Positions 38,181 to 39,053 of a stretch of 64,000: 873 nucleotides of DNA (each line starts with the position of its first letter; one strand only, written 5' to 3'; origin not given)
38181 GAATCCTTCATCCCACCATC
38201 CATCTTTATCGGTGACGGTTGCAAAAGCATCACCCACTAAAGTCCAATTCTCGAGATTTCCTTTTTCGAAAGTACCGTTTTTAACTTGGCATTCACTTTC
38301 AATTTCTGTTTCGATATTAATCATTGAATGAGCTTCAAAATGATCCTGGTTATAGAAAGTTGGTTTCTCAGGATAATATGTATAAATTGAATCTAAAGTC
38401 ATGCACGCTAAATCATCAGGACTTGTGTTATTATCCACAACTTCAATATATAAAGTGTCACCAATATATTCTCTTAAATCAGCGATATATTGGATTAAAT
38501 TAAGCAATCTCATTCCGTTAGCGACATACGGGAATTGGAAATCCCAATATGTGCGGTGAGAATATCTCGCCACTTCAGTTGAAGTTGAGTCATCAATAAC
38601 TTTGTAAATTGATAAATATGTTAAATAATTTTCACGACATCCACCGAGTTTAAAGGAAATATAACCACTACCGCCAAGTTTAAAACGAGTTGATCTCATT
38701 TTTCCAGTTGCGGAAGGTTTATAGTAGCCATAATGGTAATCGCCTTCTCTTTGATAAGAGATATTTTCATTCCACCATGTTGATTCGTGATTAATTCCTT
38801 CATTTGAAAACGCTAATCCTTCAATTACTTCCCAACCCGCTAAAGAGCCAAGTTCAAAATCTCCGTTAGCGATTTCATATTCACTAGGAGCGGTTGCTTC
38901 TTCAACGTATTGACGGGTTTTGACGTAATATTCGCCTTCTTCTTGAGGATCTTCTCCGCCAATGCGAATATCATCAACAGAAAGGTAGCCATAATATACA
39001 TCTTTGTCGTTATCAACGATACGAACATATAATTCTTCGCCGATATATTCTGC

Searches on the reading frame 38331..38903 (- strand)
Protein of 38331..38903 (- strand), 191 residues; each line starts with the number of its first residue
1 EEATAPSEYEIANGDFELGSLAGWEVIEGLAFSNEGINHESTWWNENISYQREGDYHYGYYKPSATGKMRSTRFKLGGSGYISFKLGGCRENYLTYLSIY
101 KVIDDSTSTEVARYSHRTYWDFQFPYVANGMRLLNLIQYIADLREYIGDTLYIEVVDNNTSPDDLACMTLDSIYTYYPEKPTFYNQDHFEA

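Call 48: search_solved_structures(query=A2, max_evalue=10, show_alignments=3)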
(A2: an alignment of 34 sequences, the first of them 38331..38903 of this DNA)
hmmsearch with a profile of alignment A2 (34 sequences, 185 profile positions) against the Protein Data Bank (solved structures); distinct sequences matched with E-value up to 10: 11.
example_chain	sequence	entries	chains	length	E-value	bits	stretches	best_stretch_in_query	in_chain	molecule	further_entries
8xmz_A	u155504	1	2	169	0.058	16.3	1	7-82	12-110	T9SS C-terminal target domain-containing protein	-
7qh7_u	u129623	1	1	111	0.18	14.7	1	116-181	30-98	Mitochondrial assembly of ribosomal large subunit protein 1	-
9hcg_u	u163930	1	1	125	0.19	14.6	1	116-181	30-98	Mitochondrial assembly of ribosomal large subunit protein 1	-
4nn5_B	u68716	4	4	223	0.21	14.4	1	63-120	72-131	Interleukin-7 receptor subunit alpha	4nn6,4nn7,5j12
9g98_A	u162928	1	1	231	0.4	13.5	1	60-113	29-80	Alginate lyase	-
8bjr_A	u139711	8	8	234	0.41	13.5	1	60-113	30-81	Alginate lyase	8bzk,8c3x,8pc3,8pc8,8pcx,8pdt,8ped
8qiz_A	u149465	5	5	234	0.45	13.4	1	60-111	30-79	Alginate lyase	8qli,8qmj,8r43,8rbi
9g99_A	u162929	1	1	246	0.46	13.3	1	60-112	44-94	Alginate lyase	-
8bjo_A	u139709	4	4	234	0.46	13.3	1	60-113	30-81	Alginate lyase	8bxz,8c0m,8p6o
9e9c_u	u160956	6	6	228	0.69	12.8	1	116-181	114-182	Mitochondrial assembly of ribosomal large subunit protein 1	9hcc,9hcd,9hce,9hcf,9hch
5ool_u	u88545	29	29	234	1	12.2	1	116-181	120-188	Mitochondrial assembly of ribosomal large subunit protein 1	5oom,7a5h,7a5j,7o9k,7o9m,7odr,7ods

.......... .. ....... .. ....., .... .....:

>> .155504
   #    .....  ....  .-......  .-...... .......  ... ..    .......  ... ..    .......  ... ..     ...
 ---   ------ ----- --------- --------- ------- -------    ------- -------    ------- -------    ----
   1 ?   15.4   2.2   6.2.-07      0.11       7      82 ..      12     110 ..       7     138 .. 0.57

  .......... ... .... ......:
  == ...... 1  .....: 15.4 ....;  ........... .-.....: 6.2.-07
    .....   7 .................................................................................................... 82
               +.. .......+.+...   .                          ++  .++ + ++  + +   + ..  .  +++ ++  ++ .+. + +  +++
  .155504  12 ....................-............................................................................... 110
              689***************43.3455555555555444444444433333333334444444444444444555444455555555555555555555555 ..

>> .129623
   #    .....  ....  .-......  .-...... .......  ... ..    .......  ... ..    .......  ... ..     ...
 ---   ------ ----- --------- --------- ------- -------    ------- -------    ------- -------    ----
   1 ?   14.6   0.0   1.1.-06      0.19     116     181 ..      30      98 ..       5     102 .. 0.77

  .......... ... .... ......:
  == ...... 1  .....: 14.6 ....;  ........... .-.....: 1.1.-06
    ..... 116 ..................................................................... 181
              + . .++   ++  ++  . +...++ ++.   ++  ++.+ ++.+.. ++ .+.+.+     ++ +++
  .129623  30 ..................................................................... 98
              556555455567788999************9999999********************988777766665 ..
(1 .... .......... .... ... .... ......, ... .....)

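Call 54: search_protein_representatives(alignment_id=A2)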
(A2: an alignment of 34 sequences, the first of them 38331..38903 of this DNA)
Query: 34 sequences, 185 profile positions. Proteins with E-value up to 0.001 (for the whole library): 2466; up to 1e-10: 994; up to 1e-30: 422. The best 150 are listed.
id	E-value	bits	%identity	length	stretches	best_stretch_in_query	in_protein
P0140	0.0e+00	1004.2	-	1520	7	4-181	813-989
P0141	8.5e-293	977.4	-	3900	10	7-178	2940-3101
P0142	1.7e-280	937.3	-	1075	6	4-178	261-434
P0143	2.2e-236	793.6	-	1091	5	5-181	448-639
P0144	4.9e-211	710.9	-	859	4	3-183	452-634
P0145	2.1e-207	699.1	-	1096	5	3-179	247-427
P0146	2.4e-207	698.9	-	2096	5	7-177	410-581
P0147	4.2e-202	681.8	-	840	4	4-180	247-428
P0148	1.2e-195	660.7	-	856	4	3-180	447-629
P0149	2.1e-188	637.1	-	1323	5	4-176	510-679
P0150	1.7e-184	624.4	-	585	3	2-184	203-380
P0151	3.5e-184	623.4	-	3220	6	5-182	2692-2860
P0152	4.1e-179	606.8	-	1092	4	4-182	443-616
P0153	2.1e-172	585.0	-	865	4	1-177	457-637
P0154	4.8e-162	551.2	-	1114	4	9-181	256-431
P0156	2.1e-157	536.1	-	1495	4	6-181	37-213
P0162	1.7e-147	503.7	-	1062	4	5-178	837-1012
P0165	8.0e-142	485.3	-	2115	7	6-176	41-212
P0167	5.6e-140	479.3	-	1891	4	6-177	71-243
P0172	1.9e-138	474.3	-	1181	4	4-178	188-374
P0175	4.5e-134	460.0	-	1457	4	6-177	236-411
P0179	7.6e-126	433.2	-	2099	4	8-180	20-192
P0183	8.4e-119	410.2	-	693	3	5-180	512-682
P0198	1.2e-108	377.1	-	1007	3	3-180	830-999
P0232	7.5e-90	315.9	-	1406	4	9-174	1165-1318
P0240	3.7e-84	297.3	-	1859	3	8-182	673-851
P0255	3.0e-79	281.3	-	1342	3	4-170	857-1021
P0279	9.8e-67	240.5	-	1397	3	8-171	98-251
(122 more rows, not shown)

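Call 56: list_cluster_members(proteins=[P0156, P0279, P0167, P0146, P0165, P0179, P0255, P0240, P0141, P0172])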
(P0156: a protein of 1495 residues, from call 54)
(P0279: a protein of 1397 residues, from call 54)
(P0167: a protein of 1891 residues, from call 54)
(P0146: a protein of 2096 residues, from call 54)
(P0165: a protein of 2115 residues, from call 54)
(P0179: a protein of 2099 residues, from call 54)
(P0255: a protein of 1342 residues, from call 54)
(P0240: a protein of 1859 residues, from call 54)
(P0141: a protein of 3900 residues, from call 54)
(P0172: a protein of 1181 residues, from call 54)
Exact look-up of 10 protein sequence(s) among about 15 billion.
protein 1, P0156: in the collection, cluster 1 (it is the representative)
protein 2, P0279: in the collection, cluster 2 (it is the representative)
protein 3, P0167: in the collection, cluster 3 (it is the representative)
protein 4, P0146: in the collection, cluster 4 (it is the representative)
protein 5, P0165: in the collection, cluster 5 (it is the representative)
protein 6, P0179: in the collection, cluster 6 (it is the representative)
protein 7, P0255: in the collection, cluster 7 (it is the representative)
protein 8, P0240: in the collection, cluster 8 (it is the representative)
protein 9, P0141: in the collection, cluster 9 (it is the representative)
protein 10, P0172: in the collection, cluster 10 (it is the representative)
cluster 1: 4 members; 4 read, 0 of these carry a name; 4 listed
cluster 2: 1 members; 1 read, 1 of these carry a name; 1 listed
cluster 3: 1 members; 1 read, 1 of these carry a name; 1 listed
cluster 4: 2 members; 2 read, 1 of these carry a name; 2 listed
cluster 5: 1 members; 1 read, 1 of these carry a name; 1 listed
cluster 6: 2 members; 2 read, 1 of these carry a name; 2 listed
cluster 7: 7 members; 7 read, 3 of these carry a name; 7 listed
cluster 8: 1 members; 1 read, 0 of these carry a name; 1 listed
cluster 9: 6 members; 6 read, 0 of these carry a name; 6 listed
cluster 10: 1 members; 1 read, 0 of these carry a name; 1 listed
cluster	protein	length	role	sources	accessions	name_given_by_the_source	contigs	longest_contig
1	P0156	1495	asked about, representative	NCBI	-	-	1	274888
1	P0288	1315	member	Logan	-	-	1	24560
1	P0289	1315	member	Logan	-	-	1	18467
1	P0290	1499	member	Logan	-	-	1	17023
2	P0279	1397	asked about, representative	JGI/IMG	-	sucrose-6-phosphate hydrolase SacC (GH32 family)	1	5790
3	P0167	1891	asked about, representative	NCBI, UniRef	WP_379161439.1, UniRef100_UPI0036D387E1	GH32 C-terminal domain-containing protein [Paenibacillus sp. sgz5001063] | GH32 C-terminal domain-containing protein n=1 Tax=Paenibacillus sp. sgz5001063 ...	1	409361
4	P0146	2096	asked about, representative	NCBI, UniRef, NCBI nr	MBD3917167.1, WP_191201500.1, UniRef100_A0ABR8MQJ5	S-layer homology domain-containing protein [Paenibacillus sp. PR3] | beta-fructofuranosidase n=1 Tax=Paenibacillus terricola TaxID=2763503 ... | S-layer homology domain-containing protein [Paenibacillus terricola]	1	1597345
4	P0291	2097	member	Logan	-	-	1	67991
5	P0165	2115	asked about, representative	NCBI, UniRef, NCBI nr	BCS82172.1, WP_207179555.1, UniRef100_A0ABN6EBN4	GH32 C-terminal domain-containing protein [Anaerocellum diazotrophicum] | beta-fructofuranosidase n=1 Tax=Caldicellulosiruptor diazotrophicus TaxID=2806205 ... | GH32 C-terminal domain-containing protein [Caldicellulosiruptor diazotrophicus]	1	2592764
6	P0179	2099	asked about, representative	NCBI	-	-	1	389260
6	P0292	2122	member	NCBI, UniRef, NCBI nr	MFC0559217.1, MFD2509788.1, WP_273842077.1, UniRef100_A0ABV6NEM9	GH32 C-terminal domain-containing protein [Halalkalibacter alkalisediminis] | GH32 C-terminal domain-containing protein n=1 Tax=Halalkalibacter alkalisediminis ...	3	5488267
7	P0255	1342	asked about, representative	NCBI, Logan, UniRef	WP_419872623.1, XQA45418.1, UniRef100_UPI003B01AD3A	GH32 C-terminal domain-containing protein [Candidatus Pristimantibacillus sp. PTI5] | GH32 C-terminal domain-containing protein n=1 Tax=Candidatus Pristimantibacillus sp. PTI5 ...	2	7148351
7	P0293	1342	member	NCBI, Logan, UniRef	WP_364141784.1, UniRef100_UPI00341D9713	GH32 C-terminal domain-containing protein [Paenibacillus sp. LPE1-1-1.1] | GH32 C-terminal domain-containing protein n=1 Tax=Paenibacillus sp. LPE1-1-1.1 ...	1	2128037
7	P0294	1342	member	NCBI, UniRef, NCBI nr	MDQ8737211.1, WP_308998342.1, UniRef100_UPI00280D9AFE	GH32 C-terminal domain-containing protein [Paenibacillus sp. LHD-38] | GH32 C-terminal domain-containing protein n=1 Tax=Paenibacillus sp. LHD-38 TaxID=3072143 ...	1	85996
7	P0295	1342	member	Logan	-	-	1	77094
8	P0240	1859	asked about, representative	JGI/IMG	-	-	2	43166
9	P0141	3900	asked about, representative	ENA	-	-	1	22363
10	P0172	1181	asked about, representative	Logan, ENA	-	-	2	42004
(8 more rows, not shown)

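Call 57: search_protein_families(library=pfam, proteins=[P0156, P0172, P0175, P0162, P0183, P0232, P0198], max_evalue=0.001)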
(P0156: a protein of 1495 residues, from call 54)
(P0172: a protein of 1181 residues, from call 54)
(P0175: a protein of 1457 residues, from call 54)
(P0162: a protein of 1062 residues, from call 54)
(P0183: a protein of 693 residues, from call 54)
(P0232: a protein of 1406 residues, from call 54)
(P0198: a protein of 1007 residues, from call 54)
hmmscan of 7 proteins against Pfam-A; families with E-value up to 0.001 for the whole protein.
P0156 (1495 aa): 4 families
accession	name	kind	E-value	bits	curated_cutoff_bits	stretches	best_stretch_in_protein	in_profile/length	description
PF00251.26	Glyco_hydro_32N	-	4.6e-60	204.2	22.1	1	823-1147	1-307/307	Glycosyl hydrolases family 32 N-terminal domain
PF08244.19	Glyco_hydro_32C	-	1.6e-30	106.7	21.9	1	1150-1303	1-158/158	Glycosyl hydrolases family 32 C terminal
PF13385.13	Laminin_G_3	-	1.3e-24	87.5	27.6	1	629-784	15-151/151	Concanavalin A-like lectin/glucanases superfamily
PF00354.24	Pentaxin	-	0.00067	19.8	25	0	673-787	58-167/194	Pentaxin family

P0172 (1181 aa): 0 families

P0175 (1457 aa): 2 families
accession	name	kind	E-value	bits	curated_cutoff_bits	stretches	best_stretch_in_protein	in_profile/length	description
PF07554.19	FIVAR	-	2e-05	25.6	29.2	0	871-916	22-70/71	FIVAR domain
PF21827.1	New_glue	-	0.00038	20.6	31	1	1-59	1-56/94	New glue protein family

P0162 (1062 aa): 0 families

P0183 (693 aa): 0 families

P0232 (1406 aa): 6 families
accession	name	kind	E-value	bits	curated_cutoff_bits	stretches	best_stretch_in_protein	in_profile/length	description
PF02368.24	Big_2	-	1.1e-46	157.1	22.8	3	1076-1151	1-74/79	Bacterial Ig-like domain (group 2)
PF08244.19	Glyco_hydro_32C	-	4.5e-25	89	21.9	1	42-198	1-158/158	Glycosyl hydrolases family 32 C terminal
PF22359.2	Big-like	-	7.7e-09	36.1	27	0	1123-1159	13-47/48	Bacterial Ig-like domain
PF21764.3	Invasin_D4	-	1.2e-07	32.5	27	0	857-887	29-58/88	Invasin, domain 4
PF18962.6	Por_Secre_tail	-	2e-07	31.7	27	1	1341-1403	1-73/75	Secretion system C-terminal sorting domain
PF16346.12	GH32_BT1760-like_C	-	6.2e-07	30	31.4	1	64-196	46-176/176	GH32, BT1760-like, C-terminal domain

P0198 (1007 aa): 0 families

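Call 63: find_homologous_proteins(query=P0156, max_evalue=1e-10)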
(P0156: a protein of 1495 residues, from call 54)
Query P0156 (1495 aa): 689 proteins with E <= 1e-10 among 8000 candidates; the best 120 are listed.
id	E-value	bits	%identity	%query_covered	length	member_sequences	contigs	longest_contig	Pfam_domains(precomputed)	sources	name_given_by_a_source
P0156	0.0e+0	3499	100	100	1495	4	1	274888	PF08244.20,PF00251.27,PF13385.14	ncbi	-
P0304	0.0e+0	2613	61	99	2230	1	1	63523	PF08244.20,PF00932.26,PF00251.27,PF13385.14,PF00395.26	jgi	-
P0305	0.0e+0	2589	61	98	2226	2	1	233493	PF08244.20,PF00251.27,PF13385.14,PF00395.26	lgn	-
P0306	0.0e+0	2559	60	97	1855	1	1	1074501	PF08244.20,PF00251.27,PF13385.14,PF03646.21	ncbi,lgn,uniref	ncbi:GH32 C-terminal domain-containing protein [Cohnella sp. GCM10027633]|uniref:GH32 C-terminal dom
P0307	0.0e+0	2556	60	97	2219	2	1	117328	PF08244.20,PF00251.27,PF13385.14,PF03646.21,PF00395.26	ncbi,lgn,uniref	ncbi:GH32 C-terminal domain-containing protein [Paenibacillus sp. 2TAB23]|uniref:S-layer homology do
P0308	0.0e+0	2541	60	97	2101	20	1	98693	PF08244.20,PF00251.27,PF13385.14,PF00395.26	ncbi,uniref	ncbi:GH32 C-terminal domain-containing protein [Paenibacillus phytohabitans]|uniref:GH32 C-terminal 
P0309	0.0e+0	2468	61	98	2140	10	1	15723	PF08244.20,PF00251.27,PF13385.14,PF00395.26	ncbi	ncbi:Levanase precursor [compost metagenome]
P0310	0.0e+0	2330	61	97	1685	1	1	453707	PF08244.20,PF00251.27,PF13385.14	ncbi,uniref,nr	ncbi:GH32 C-terminal domain-containing protein [Paenibacillus harenae]|uniref:beta-fructofuranosidas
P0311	0.0e+0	2271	60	98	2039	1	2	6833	PF08244.20,PF00251.27,PF13385.14,PF00395.26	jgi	jgi:sucrose-6-phosphate hydrolase SacC (GH32 family)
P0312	0.0e+0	2124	50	97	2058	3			PF16346.13,PF08244.20,PF00251.27,PF13385.14,PF00395.26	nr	nr:GH32 C-terminal domain-containing protein [Cohnella hashimotonis]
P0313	0.0e+0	2087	60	100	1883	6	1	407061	PF08244.20,PF00251.27,PF13385.14,PF00395.26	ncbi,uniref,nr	ncbi:hypothetical protein POTG_01587 [Paenibacillus sp. oral taxon 786 str. D14]|uniref:S-layer homo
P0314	0.0e+0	2080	61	99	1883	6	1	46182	PF08244.20,PF00251.27,PF13385.14,PF00395.26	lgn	-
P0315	0.0e+0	2080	61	99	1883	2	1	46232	PF08244.20,PF00251.27,PF13385.14,PF00395.26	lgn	-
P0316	0.0e+0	2076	61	97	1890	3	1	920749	PF08244.20,PF00251.27,PF13385.14,PF00395.26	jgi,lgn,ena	-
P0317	0.0e+0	2076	61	97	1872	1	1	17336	PF08244.20,PF00251.27,PF13385.14,PF00395.26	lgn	-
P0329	0.0e+0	2058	61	97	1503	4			PF08244.20,PF00251.27,PF13385.14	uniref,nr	uniref:beta-fructofuranosidase n=1 Tax=Niallia circulans TaxID=1397 RepID=O52973_NIACI|nr:cycloinulo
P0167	0.0e+0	2052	61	98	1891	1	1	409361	PF08244.20,PF00251.27,PF13385.14,PF00395.26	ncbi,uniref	ncbi:GH32 C-terminal domain-containing protein [Paenibacillus sp. sgz5001063]|uniref:GH32 C-terminal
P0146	0.0e+0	1920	52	97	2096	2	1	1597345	PF08244.20,PF00354.25,PF00251.27,PF13385.14,PF00395.26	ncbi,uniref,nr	ncbi:S-layer homology domain-containing protein [Paenibacillus sp. PR3]|uniref:beta-fructofuranosida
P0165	0.0e+0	1873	48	97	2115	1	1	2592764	PF08244.20,PF00354.25,PF00251.27,PF13385.14,PF00395.26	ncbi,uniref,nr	ncbi:GH32 C-terminal domain-containing protein [Anaerocellum diazotrophicum]|uniref:beta-fructofuran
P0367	0.0e+0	1793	61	85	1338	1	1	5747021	PF08244.20,PF00251.27,PF13385.14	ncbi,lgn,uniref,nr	ncbi:GH32 C-terminal domain-containing protein [Paenibacillus polymyxa]|uniref:GH32 C-terminal domai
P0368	0.0e+0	1778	61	85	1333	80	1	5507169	PF08244.20,PF00251.27,PF13385.14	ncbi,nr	ncbi:cycloinulo-oligosaccharide fructanotransferase [Paenibacillus polymyxa]|nr:cycloinulo-oligosacc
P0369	0.0e+0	1775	60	85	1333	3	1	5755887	PF08244.20,PF00251.27,PF13385.14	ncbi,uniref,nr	ncbi:GH32 C-terminal domain-containing protein [Paenibacillus polymyxa]|uniref:GH32 C-terminal domai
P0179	0.0e+0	1604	46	85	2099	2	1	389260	PF08244.20,PF22847.3,PF00251.27,PF13385.14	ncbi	-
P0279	0.0e+0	1088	44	81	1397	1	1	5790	PF08244.20,PF00251.27,PF24517.3,PF13385.14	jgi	jgi:sucrose-6-phosphate hydrolase SacC (GH32 family)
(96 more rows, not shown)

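Call 73: search_protein_families(library=pfam, alignment_id=A2, max_evalue=1)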
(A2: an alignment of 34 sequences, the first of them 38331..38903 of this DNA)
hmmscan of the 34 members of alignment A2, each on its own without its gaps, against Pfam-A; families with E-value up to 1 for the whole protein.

A. member 1, window:38331-38903:- (191 aa): 0 families

B. families by the number of members that match (of 34 scanned): 9 families
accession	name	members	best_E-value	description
PF02018.23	CBM_4_9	4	0.004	Carbohydrate binding domain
PF13754.12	Big_3_4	1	0.0092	Domain of unknown function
PF03973.19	Triabin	1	0.011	Triabin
PF07461.18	NADase_NGA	1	0.023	NAD glycohydrolase catalytic domain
PF16928.10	Inj_translocase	1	0.05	DNA/protein translocase of phage P22 injectosome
PF11441.14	MxiM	1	0.056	Pilot protein MxiM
PF08265.16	YL1_C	1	0.083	YL1 nuclear protein C-terminal domain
PF17841.6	Bep_C_terminal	1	0.13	BID domain of Bartonella effector protein (Bep)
PF18877.6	SSSPR-51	1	0.16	SSSPR-51 domain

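Call 91: list_cluster_members(proteins=[P0368, P0329, P0369, P0367])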
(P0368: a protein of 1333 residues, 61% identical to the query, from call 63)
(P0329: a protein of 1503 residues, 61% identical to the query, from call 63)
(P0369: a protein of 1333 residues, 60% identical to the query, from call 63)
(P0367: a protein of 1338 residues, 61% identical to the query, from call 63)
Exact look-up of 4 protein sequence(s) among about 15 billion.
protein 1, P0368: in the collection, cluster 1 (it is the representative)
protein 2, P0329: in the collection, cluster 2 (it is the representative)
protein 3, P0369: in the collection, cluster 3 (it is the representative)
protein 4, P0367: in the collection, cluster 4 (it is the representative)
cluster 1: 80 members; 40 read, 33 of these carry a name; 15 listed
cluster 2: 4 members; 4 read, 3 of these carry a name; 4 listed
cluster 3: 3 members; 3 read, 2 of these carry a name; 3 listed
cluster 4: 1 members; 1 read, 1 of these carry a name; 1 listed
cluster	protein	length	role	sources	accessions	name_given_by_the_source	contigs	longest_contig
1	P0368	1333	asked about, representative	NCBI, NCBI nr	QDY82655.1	cycloinulo-oligosaccharide fructanotransferase [Paenibacillus polymyxa]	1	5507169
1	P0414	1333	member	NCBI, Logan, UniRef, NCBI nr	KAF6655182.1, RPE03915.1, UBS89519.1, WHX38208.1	GH32 C-terminal domain-containing protein [Paenibacillus polymyxa] | GH32 C-terminal domain-containing protein n=1 Tax=Paenibacillus TaxID=44249 ... | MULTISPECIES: GH32 C-terminal domain-containing protein [Paenibacillus]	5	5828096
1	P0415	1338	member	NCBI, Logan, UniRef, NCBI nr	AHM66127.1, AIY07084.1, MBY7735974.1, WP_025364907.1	cycloinulo-oligosaccharide fructanotransferase [Paenibacillus polymyxa] | GH32 C-terminal domain-containing protein n=1 Tax=Paenibacillus polymyxa TaxID=1406 ... | GH32 C-terminal domain-containing protein [Paenibacillus polymyxa]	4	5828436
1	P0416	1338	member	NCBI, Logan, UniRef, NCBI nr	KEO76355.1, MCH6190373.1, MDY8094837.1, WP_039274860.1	GH32 C-terminal domain-containing protein [Paenibacillus polymyxa] | GH32 C-terminal domain-containing protein n=1 Tax=Paenibacillus polymyxa TaxID=1406 ...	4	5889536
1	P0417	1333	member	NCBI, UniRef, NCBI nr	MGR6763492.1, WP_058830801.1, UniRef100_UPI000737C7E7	GH32 C-terminal domain-containing protein [Paenibacillus polymyxa] | GH32 C-terminal domain-containing protein n=1 Tax=Paenibacillus TaxID=44249 ...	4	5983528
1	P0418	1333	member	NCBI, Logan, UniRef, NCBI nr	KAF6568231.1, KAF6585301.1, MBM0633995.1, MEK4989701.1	GH32 C-terminal domain-containing protein [Paenibacillus polymyxa] | beta-fructofuranosidase n=1 Tax=Paenibacillus polymyxa TaxID=1406 RepID=A0A8I1IWM9_PAEPO | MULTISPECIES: GH32 C-terminal domain-containing protein [Paenibacillus]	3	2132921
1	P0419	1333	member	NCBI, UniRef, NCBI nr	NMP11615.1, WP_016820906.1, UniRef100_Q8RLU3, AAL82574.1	GH32 C-terminal domain-containing protein [Paenibacillus polymyxa] | beta-fructofuranosidase n=1 Tax=Paenibacillus polymyxa TaxID=1406 RepID=Q8RLU3_PAEPO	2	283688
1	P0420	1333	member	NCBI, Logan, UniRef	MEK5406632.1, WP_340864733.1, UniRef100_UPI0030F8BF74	GH32 C-terminal domain-containing protein [Paenibacillus sp. FSL W8-0439] | GH32 C-terminal domain-containing protein n=1 Tax=Paenibacillus sp. FSL W8-0439 ...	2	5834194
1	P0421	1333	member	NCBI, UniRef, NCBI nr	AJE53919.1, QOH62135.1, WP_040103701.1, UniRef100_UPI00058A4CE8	GH32 C-terminal domain-containing protein [Paenibacillus polymyxa] | GH32 C-terminal domain-containing protein n=1 Tax=Paenibacillus polymyxa TaxID=1406 ...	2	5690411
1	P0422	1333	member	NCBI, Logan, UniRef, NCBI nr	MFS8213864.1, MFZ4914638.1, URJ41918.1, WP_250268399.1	GH32 C-terminal domain-containing protein [Paenibacillus polymyxa] | GH32 C-terminal domain-containing protein n=1 Tax=Paenibacillus TaxID=44249 ...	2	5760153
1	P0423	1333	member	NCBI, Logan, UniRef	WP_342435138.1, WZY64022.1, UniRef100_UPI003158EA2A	GH32 C-terminal domain-containing protein [Paenibacillus sp. FSL H7-0442] | GH32 C-terminal domain-containing protein n=1 Tax=Paenibacillus sp. FSL H7-0442 ...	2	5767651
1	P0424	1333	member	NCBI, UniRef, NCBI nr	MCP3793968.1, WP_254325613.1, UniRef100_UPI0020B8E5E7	GH32 C-terminal domain-containing protein [Paenibacillus sp. CH40] | GH32 C-terminal domain-containing protein n=1 Tax=Paenibacillus sp. CH40 TaxID=2962045 ...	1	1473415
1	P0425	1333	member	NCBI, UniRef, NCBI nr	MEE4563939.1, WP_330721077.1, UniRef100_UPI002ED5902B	GH32 C-terminal domain-containing protein [Paenibacillus polymyxa] | GH32 C-terminal domain-containing protein n=1 Tax=Paenibacillus polymyxa TaxID=1406 ...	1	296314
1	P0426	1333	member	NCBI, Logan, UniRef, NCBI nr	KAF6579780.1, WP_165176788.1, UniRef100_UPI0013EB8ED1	GH32 C-terminal domain-containing protein [Paenibacillus sp. EKM212P] | GH32 C-terminal domain-containing protein n=1 Tax=Paenibacillus sp. EKM212P TaxID=1683680 ...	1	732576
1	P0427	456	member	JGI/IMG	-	hypothetical protein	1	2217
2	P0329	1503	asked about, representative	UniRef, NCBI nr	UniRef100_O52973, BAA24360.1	beta-fructofuranosidase n=1 Tax=Niallia circulans TaxID=1397 RepID=O52973_NIACI | cycloinulo-oligosaccharide fructanotransferase [Niallia circulans]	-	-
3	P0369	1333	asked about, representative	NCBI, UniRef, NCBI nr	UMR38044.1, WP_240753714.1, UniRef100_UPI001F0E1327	GH32 C-terminal domain-containing protein [Paenibacillus polymyxa] | GH32 C-terminal domain-containing protein n=1 Tax=Paenibacillus polymyxa TaxID=1406 ...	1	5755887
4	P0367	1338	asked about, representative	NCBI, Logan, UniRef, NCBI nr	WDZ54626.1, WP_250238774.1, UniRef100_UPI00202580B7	GH32 C-terminal domain-containing protein [Paenibacillus polymyxa] | GH32 C-terminal domain-containing protein n=1 Tax=Paenibacillus polymyxa TaxID=1406 ...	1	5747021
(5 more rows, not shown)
